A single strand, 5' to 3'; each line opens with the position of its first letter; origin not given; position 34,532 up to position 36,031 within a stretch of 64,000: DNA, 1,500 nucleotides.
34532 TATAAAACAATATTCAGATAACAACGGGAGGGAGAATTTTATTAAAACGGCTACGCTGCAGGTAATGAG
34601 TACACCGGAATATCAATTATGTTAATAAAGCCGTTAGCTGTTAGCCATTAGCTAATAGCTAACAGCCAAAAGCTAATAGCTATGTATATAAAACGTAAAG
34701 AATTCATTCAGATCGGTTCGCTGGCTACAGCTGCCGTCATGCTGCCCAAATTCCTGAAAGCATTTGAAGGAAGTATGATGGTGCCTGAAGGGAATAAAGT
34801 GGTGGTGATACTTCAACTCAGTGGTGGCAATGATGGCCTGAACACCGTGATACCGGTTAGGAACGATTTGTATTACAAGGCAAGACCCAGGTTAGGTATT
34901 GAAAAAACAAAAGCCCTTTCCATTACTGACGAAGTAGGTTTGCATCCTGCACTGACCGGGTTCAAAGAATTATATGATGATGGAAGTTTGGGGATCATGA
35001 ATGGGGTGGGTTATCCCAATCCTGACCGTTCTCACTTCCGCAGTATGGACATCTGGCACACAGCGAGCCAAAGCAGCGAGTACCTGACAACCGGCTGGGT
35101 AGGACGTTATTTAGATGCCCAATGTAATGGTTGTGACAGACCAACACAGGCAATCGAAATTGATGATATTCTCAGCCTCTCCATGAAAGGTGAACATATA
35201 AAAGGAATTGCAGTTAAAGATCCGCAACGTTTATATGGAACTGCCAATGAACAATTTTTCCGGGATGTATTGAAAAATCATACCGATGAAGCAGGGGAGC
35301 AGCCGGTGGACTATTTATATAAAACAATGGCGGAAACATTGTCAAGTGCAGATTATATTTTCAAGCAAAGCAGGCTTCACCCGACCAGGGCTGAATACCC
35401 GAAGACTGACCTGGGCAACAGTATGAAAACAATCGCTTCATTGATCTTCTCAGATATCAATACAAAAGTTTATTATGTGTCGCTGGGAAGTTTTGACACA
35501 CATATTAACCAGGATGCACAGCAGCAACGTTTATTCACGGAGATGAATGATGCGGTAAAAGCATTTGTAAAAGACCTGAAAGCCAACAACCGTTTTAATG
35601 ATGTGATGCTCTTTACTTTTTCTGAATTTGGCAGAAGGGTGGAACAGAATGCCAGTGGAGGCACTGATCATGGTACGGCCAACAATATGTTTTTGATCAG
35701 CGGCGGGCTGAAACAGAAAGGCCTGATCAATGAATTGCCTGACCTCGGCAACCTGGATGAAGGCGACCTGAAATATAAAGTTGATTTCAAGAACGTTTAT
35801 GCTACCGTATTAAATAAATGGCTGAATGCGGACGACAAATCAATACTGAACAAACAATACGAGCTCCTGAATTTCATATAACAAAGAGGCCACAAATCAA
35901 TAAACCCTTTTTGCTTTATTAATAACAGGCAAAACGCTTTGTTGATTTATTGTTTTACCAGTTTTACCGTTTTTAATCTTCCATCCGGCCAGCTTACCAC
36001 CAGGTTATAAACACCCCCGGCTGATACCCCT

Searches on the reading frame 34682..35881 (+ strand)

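Call 38: search_protein_families(library=pfam, proteins=[window:34682-35881:+], max_evalue=0.00001)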
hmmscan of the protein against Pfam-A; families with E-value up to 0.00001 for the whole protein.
window:34682-35881:+ (399 aa): 1 family
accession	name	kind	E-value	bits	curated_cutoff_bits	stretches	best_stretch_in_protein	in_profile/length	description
PF07394.17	DUF1501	-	9.5e-25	88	27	1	39-386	2-367/390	Protein of unknown function (DUF1501)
